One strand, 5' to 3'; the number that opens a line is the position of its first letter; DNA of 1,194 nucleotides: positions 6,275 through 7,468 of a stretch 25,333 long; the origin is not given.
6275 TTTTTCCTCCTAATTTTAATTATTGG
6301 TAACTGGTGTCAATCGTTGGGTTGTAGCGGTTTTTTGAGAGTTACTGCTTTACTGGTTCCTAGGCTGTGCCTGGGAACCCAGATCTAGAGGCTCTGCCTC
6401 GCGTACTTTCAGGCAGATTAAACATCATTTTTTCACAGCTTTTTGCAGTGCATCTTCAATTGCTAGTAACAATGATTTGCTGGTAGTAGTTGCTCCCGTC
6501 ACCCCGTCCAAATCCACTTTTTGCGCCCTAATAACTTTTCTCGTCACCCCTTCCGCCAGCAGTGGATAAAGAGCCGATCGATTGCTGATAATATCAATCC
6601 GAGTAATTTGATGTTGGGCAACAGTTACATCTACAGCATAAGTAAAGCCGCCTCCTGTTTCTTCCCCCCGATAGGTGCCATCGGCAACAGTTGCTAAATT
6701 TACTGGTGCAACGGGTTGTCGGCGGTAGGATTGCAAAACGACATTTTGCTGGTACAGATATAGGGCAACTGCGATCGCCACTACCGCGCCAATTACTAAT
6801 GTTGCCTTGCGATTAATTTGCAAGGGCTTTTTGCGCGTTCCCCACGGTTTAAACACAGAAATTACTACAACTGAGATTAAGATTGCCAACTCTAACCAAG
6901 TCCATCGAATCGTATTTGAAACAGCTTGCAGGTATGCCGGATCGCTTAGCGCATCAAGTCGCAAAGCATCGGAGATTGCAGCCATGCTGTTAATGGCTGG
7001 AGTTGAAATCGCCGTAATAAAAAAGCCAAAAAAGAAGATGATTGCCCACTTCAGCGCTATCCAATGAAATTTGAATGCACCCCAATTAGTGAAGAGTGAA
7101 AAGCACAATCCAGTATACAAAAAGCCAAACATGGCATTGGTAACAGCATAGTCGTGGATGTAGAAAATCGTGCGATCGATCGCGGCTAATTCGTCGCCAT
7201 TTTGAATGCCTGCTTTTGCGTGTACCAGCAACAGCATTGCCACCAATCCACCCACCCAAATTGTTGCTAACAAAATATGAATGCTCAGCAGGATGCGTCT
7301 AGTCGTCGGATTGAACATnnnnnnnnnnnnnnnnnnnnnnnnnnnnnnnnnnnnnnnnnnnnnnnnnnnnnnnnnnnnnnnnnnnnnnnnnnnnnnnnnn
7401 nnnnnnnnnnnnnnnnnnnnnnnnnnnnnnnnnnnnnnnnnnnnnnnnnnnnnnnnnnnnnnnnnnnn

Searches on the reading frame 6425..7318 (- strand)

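Call 3: search_protein_families(library=pfam, proteins=[window:6425-7318:-], max_evalue=0.01)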
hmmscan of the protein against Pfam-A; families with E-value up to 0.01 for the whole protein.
window:6425-7318:- (297 aa): 2 families
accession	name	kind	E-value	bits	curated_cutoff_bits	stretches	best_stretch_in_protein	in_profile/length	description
PF10027.14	DUF2269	-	3.7e-06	27.5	28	1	9-158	2-150/150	Predicted integral membrane protein (DUF2269)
PF04205.19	FMN_bind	-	5.3e-06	27.4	22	1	228-292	7-77/77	FMN-binding domain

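Call 4: search_protein_families(library=ncbifam, proteins=[window:6425-7318:-], max_evalue=0.01)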
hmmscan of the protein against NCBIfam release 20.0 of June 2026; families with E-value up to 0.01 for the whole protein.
window:6425-7318:- (297 aa): 0 families
